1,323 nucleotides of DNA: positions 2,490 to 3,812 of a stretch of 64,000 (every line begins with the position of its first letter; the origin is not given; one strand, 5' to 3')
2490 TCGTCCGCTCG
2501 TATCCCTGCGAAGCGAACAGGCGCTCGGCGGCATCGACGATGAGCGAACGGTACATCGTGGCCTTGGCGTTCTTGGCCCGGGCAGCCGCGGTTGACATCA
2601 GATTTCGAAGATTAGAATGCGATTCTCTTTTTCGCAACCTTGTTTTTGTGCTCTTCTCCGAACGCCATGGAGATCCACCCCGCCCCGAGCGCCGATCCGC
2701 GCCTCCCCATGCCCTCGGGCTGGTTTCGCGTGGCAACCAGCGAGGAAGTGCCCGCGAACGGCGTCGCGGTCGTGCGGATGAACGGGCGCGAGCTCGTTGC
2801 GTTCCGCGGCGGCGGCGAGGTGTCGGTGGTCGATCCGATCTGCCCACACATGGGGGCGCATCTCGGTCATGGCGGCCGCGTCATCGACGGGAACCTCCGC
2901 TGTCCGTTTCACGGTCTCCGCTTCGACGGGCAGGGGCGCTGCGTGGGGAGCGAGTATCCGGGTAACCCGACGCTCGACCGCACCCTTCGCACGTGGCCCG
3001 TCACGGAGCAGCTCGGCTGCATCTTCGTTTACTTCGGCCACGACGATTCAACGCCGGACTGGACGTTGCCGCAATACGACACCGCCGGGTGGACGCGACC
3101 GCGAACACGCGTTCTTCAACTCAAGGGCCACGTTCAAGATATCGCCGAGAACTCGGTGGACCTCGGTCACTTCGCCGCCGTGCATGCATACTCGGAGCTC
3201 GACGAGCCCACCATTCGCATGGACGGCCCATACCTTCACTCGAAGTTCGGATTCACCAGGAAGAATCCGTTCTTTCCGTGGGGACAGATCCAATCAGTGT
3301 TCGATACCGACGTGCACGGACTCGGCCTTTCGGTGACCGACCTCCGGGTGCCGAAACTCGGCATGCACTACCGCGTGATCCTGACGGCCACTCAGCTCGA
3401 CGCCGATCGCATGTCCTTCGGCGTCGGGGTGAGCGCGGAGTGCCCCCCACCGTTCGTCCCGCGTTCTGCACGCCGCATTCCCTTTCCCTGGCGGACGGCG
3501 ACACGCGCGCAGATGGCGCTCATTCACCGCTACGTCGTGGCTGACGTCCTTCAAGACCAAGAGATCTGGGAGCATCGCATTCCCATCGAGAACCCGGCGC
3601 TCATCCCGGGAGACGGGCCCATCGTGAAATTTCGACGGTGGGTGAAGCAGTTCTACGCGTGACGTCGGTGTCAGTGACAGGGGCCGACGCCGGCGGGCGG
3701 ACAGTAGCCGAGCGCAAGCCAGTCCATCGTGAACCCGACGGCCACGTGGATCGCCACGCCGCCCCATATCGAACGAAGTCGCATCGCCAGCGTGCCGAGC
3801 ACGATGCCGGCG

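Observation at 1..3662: Sterol-tailoring gene cluster in a bacterium: CPI1-like isomerase, CYP51, TetR and a divergent Rieske oxygenase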

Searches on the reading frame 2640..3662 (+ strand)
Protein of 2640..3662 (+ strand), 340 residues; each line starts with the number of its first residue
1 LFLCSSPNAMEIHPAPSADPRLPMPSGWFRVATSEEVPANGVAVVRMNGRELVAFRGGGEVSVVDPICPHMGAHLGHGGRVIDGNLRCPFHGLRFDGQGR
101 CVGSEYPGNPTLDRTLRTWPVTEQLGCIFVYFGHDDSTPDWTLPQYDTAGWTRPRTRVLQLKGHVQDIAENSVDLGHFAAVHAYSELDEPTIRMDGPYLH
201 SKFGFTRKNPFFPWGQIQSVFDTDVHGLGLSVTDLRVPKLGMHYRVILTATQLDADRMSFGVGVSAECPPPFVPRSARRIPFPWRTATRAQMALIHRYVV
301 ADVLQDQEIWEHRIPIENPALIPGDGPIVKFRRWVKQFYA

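Call 6: search_protein_families(library=pfam, proteins=[window:2640-3662:+], max_evalue=0.01)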
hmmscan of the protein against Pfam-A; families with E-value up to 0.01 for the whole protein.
window:2640-3662:+ (340 aa): 2 families
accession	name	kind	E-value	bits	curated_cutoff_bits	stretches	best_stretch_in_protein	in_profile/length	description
PF19298.5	KshA_C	-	8.1e-23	82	23.3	1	130-339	1-207/207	3-Ketosteroid 9alpha-hydroxylase C-terminal domain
PF00355.32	Rieske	-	3.5e-18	65.7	20.3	1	28-108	2-82/88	Rieske [2Fe-2S] domain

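Call 7: search_protein_families(library=ncbifam, proteins=[window:2640-3662:+], max_evalue=0.01)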
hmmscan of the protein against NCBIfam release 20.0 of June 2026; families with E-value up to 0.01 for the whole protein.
window:2640-3662:+ (340 aa): 8 families
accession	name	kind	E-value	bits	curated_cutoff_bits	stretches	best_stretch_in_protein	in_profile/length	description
NF052579.1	BetMthstMoxSdmAMthl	equivalog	1.5e-13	50.4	600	1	28-181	18-178/351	4beta-methylsterol monooxygenase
NF041683.1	ant_diox_AndAb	equivalog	1.2e-05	25.4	150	1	28-93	2-66/100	anthranilate 1,2-dioxygenase ferredoxin subunit AndAb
TIGR02377.1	MocE_fam_FeS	subfamily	0.00017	21.5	136.15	1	28-128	2-97/101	MocE family 2Fe-2S type ferredoxin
NF007422.0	PRK09965.1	equivalog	0.00021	21.3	113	1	30-133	5-101/106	bifunctional 3-phenylpropionate/cinnamic acid dioxygenase ferredoxin subunit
NF042948.2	3PPDioc_HcaC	equivalog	0.00033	20.9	150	1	32-131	7-101/105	3-phenylpropionate/cinnamic acid dioxygenase ferredoxin subunit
TIGR03228.1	anthran_1_2_A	equivalog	0.0014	17.5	671.9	1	28-109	39-122/438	anthranilate 1,2-dioxygenase large subunit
TIGR02378.1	nirD_assim_sml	equivalog_domain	0.0033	17.5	74.65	1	28-104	2-84/105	nitrite reductase small subunit NirD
TIGR03229.1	benzo_1_2_benA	equivalog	0.01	14.8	780.95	0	28-102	39-115/433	benzoate 1,2-dioxygenase large subunit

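Call 9: search_solved_structures(query=window:2640-3662:+, max_evalue=0.001)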
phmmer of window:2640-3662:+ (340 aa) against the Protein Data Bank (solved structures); distinct sequences matched with E-value up to 0.001: 28.
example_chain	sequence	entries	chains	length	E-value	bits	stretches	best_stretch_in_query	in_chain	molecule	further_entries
4qdc_A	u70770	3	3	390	2e-26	96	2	24-182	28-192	3-ketosteroid 9alpha-hydroxylase oxygenase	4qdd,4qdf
2zyl_A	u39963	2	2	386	1.6e-24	89.7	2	27-182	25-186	POSSIBLE OXIDOREDUCTASE | 3-ketosteroid-9-alpha-monooxygenase oxygenase subunit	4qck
4qdf_B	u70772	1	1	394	1.1e-21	80.4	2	25-183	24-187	3-ketosteroid 9alpha-hydroxylase oxygenase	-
7fjl_A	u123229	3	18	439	1.9e-15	59.9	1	26-199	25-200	Rieske (2Fe-2S) domain protein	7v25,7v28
9ina_A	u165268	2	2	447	2e-15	59.8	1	32-186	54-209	Rieske (2Fe-2S) domain protein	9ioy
6wn3_A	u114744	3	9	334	5.3e-15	58.4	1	24-183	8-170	SxtT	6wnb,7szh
7fhr_A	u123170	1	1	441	8.8e-15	57.7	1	12-151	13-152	Putative Phthalate 4,5-dioxygenase, subunit alpha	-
6wnc_A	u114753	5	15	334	1.9e-14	56.6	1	24-183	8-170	SxtDIOX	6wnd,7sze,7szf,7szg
3gb4_A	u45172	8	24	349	2.9e-14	56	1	27-185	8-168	DdmC | Dicamba O-demethylase, oxygenase component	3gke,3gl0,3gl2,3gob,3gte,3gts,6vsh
7qwt_A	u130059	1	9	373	6.2e-12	48.3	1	26-183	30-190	Rieske (2Fe-2S) domain protein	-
6icp_A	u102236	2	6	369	7e-08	35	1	41-188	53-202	Methylxanthine N1-demethylase NdmA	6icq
6ick_A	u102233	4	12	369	7.5e-08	34.9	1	41-188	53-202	Methylxanthine N1-demethylase NdmA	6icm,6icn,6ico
5bok_A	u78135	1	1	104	2.3e-07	33.3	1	25-121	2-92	Ferredoxin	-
3gcf_A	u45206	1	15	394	5.6e-07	32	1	22-192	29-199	Terminal oxygenase component of carbazole 1,9a-dioxygenase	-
4nb9_A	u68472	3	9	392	7.3e-07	31.6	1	15-139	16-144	Terminal oxygenase component of carbazole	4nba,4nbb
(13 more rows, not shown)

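Call 54: find_homologous_proteins(query=window:2640-3659:+, max_evalue=0.001)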
Query window:2640-3659:+ (340 aa): 304 proteins with E <= 0.001 among 1579 candidates; the best 120 are listed.
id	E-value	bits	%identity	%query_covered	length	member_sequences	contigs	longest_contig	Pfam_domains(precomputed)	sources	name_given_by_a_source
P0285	9.4e-233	790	100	97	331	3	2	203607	PF00355.33,PF19298.6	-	-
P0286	4.2e-183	626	79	96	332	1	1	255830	PF00355.33,PF19298.6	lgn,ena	-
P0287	2.7e-176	604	77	96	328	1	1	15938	PF00355.33,PF19298.6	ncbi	ncbi:MAG: Rieske 2Fe-2S domain-containing protein [Polyangiales bacterium]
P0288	3.4e-168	577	72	96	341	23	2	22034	PF00355.33,PF19298.6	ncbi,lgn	-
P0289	1.9e-165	568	71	94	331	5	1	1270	PF00355.33,PF19298.6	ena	-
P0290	4.9e-165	567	70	95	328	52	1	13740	PF00355.33,PF19298.6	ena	-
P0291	3.7e-164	564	73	93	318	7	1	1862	PF00355.33,PF19298.6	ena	-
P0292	1.0e-163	563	72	93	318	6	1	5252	PF00355.33,PF19298.6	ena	-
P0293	4.7e-163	560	72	93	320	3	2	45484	PF00355.33,PF19298.6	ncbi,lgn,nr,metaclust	ncbi:MAG: hypothetical protein AMJ62_08125 [Myxococcales bacterium SG8_38]|nr:MAG: hypothetical prot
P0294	5.3e-163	560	72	93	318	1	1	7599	PF00355.33,PF19298.6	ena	-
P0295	1.2e-162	559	72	93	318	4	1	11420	PF00355.33,PF19298.6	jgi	jgi:nitrite reductase/ring-hydroxylating ferredoxin subunit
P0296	1.9e-162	558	71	93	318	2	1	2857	PF00355.33,PF19298.6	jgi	-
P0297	5.4e-162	557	70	93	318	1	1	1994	PF00355.33,PF19298.6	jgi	jgi:nitrite reductase/ring-hydroxylating ferredoxin subunit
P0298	1.7e-161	555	71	93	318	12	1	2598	PF00355.33,PF19298.6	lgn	-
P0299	5.4e-160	550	69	93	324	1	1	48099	PF00355.33,PF19298.6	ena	-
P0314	2.5e-156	538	68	94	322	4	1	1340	PF00355.33,PF19298.6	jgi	jgi:cholesterol 7-dehydrogenase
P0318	2.0e-154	532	67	94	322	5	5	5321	PF00355.33,PF19298.6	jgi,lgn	jgi:cholesterol 7-dehydrogenase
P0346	5.5e-84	300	46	94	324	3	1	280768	PF00355.33,PF19298.6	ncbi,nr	ncbi:MAG: Rieske 2Fe-2S domain-containing protein [Deltaproteobacteria bacterium]|nr:Rieske 2Fe-2S d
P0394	5.3e-63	231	38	96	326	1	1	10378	PF00355.33,PF19298.6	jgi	jgi:cholesterol 7-desaturase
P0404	6.1e-62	228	40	94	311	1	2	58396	PF00355.33,PF19298.6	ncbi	ncbi:MAG: Rieske 2Fe-2S domain-containing protein [Polyangiales bacterium]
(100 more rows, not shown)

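Call 55: find_encoding_contigs(protein=P0285, flank=10000, max_places=4)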
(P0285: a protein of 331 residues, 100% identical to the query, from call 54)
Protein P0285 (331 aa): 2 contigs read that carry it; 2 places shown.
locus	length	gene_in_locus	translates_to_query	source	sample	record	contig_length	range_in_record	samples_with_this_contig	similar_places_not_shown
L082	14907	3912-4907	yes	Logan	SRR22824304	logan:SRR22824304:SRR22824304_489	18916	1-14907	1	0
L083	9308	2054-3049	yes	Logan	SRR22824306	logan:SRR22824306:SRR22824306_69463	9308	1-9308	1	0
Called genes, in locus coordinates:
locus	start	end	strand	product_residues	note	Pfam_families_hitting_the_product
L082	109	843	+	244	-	-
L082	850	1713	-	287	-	-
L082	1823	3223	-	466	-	PF00067:p450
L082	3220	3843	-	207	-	PF00440:TetR_N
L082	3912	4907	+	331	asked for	PF00355:Rieske, PF19298:KshA_C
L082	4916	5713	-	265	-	PF02517:Rce1-like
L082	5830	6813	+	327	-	-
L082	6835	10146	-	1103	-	PF12795:MscS_porin, PF12794:MscS_TM, PF21088:MS_channel_1st (weak), PF00924:MS_channel_2nd, PF21082:MS_channel_3rd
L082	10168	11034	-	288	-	PF13622:4HBT_3, PF20789:4HBT_3C, PF02551:Acyl_CoA_thio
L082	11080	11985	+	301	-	PF00561:Abhydrolase_1, PF12146:Hydrolase_4 (weak), PF12697:Abhydrolase_6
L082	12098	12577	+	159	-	-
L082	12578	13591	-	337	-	PF01594:AI-2E_transport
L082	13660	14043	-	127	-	-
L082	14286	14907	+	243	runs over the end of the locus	-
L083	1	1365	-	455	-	?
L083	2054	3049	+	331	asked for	PF00355:Rieske, PF19298:KshA_C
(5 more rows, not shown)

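Call 69: find_encoding_contigs(protein=P0346, flank=8000, max_places=2)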
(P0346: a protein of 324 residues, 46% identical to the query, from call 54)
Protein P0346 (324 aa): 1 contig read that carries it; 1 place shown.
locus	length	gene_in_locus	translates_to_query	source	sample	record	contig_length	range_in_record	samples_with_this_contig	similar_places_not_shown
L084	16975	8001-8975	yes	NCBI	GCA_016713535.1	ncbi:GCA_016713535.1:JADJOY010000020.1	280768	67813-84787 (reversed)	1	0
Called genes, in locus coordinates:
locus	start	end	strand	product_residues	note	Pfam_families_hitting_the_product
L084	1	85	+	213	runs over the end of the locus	PF02798:GST_N, PF13417:GST_N_3, PF13409:GST_N_2, PF13410:GST_C_2 (faint)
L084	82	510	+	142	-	-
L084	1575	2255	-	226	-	PF00440:TetR_N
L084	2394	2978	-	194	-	PF13302:Acetyltransf_3, PF00583:Acetyltransf_1 (weak)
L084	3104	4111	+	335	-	-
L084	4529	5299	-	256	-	PF00106:adh_short, PF13561:adh_short_C2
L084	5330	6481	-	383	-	PF01266:DAO, PF01593:Amino_oxidase (faint)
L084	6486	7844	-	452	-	PF07719:TPR_2 (faint)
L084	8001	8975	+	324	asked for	PF00355:Rieske, PF19298:KshA_C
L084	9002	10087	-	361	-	PF03193:RsgA_GTPase, PF01926:MMR_HSR1 (weak)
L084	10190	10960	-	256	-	-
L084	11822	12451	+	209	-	PF00326:Peptidase_S9 (faint), PF10503:Esterase_PHB (weak)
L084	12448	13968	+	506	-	-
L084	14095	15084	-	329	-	PF00246:Peptidase_M14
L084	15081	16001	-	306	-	PF13462:Thioredoxin_4, PF01323:DSBA (weak), PF13098:Thioredoxin_2 (weak), PF01323:DSBA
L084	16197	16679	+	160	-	-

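Call 70: find_encoding_contigs(protein=P0404, flank=8000, max_places=2)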
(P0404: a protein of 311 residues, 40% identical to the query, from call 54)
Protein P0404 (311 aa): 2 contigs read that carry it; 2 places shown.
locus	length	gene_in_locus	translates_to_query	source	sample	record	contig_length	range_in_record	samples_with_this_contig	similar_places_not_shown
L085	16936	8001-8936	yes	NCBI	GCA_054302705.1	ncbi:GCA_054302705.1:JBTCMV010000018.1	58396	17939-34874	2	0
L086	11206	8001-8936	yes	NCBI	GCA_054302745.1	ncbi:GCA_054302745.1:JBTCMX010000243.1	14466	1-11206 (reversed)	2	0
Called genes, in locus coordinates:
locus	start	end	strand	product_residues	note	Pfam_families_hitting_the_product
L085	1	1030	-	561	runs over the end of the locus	PF01368:DHH, PF02272:DHHA1, PF17768:RecJ_OB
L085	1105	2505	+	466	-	PF00072:Response_reg, PF00158:Sigma54_activat, PF13191:AAA_16 (weak), PF14532:Sigma54_activ_2, PF07728:AAA_5, PF25601:AAA_lid_14, PF02954:HTH_8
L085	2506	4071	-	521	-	PF09043:Lys-AminoMut_A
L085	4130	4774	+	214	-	-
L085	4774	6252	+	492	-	PF03349:Toluene_X (weak)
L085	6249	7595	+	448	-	-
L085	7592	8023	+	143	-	-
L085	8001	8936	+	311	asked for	PF00355:Rieske, PF19298:KshA_C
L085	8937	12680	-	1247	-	-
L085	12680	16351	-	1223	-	-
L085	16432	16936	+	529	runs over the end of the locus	PF10011:DUF2254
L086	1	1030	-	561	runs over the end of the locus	PF01368:DHH, PF02272:DHHA1, PF17768:RecJ_OB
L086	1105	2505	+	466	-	PF00072:Response_reg, PF00158:Sigma54_activat, PF13191:AAA_16 (weak), PF14532:Sigma54_activ_2, PF07728:AAA_5, PF25601:AAA_lid_14, PF02954:HTH_8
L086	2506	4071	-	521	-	PF09043:Lys-AminoMut_A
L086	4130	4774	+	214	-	-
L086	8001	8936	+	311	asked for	PF00355:Rieske, PF19298:KshA_C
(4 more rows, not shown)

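Call 71: find_encoding_contigs(protein=P0394, flank=8000, max_places=2)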
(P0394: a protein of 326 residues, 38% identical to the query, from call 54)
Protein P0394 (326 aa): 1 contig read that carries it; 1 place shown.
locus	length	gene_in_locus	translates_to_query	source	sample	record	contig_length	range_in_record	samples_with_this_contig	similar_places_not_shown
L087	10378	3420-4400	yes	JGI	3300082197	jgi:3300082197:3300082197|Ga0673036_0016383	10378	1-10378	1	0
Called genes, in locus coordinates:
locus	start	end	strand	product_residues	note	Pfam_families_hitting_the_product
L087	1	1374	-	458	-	?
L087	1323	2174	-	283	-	-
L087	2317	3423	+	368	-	PF01113:DapB_N (faint), PF19328:DAP_DH_C (faint)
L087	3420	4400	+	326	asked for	PF00355:Rieske, PF19298:KshA_C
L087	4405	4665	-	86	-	PF06305:LapA_dom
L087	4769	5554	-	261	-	PF05103:DivIVA (weak), PF00484:Pro_CA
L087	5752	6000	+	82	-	-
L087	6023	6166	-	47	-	-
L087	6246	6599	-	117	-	PF08818:DUF1801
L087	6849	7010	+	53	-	-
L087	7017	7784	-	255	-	PF01209:Ubie_methyltran (weak), PF13847:Methyltransf_31, PF08241:Methyltransf_11, PF08242:Methyltransf_12 (weak), PF13649:Methyltransf_25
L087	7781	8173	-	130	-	PF00903:Glyoxalase, PF13669:Glyoxalase_4 (weak)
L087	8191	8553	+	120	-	-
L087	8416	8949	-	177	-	PF04978:MST, PF12867:DinB_2 (weak)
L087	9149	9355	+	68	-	-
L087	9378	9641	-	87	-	-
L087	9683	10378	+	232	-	?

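Call 72: search_protein_families(library=ncbifam, proteins=[L087:2317-3423:+], max_evalue=0.001)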
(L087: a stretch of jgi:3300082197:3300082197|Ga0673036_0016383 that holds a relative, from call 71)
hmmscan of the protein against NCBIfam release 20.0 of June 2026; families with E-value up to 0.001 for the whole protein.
L087:2317-3423:+ (368 aa): 2 families
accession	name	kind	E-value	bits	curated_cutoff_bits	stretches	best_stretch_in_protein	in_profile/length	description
NF040740.1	ornith_Ord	equivalog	6.3e-21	75.2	400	1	10-356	1-330/335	2,4-diaminopentanoate dehydrogenase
TIGR00036.1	dapB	equivalog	3e-06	26.9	122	1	16-70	9-64/270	4-hydroxy-tetrahydrodipicolinate reductase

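Call 104: search_solved_structures(query=A8, max_evalue=0.00001, show_alignments=1)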
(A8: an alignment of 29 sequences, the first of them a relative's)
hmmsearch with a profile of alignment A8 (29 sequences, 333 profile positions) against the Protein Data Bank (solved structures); distinct sequences matched with E-value up to 0.00001: 39.
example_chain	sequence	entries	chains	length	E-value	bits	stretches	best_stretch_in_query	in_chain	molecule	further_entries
4qdc_A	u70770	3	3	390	4.2e-52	180.5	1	7-329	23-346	3-ketosteroid 9alpha-hydroxylase oxygenase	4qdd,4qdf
4qdf_B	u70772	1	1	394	2.3e-51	178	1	9-329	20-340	3-ketosteroid 9alpha-hydroxylase oxygenase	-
2zyl_A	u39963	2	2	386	4.8e-47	163.8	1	11-329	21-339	POSSIBLE OXIDOREDUCTASE | 3-ketosteroid-9-alpha-monooxygenase oxygenase subunit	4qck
6wn3_A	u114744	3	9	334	1.6e-30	109.5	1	13-269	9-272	SxtT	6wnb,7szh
6wnc_A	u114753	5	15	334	9e-29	103.8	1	13-262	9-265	SxtDIOX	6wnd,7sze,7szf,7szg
7qwt_A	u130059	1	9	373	4.5e-26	94.9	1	12-172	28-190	Rieske (2Fe-2S) domain protein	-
7fjl_A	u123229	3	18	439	8.2e-24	87.5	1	12-175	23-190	Rieske (2Fe-2S) domain protein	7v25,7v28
7fhr_A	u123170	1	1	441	1.8e-23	86.3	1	16-172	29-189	Putative Phthalate 4,5-dioxygenase, subunit alpha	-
9ina_A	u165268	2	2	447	2.2e-23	86.1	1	15-176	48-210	Rieske (2Fe-2S) domain protein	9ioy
3gb4_A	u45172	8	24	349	7e-20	74.5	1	13-174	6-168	DdmC | Dicamba O-demethylase, oxygenase component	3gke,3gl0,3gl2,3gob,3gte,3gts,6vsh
6icp_A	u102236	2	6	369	3.1e-13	52.7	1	12-171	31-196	Methylxanthine N1-demethylase NdmA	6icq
6ick_A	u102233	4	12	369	3.1e-13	52.7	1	12-171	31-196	Methylxanthine N1-demethylase NdmA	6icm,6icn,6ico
6y9c_A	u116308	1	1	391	5.2e-13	52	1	6-134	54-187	Carnitine monooxygenase oxygenase subunit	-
6y8j_A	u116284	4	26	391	5.3e-13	51.9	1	6-134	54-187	Carnitine monooxygenase oxygenase subunit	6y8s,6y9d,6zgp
4nbc_A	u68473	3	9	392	4.6e-12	48.9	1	9-170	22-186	Terminal oxygenase component of carbazole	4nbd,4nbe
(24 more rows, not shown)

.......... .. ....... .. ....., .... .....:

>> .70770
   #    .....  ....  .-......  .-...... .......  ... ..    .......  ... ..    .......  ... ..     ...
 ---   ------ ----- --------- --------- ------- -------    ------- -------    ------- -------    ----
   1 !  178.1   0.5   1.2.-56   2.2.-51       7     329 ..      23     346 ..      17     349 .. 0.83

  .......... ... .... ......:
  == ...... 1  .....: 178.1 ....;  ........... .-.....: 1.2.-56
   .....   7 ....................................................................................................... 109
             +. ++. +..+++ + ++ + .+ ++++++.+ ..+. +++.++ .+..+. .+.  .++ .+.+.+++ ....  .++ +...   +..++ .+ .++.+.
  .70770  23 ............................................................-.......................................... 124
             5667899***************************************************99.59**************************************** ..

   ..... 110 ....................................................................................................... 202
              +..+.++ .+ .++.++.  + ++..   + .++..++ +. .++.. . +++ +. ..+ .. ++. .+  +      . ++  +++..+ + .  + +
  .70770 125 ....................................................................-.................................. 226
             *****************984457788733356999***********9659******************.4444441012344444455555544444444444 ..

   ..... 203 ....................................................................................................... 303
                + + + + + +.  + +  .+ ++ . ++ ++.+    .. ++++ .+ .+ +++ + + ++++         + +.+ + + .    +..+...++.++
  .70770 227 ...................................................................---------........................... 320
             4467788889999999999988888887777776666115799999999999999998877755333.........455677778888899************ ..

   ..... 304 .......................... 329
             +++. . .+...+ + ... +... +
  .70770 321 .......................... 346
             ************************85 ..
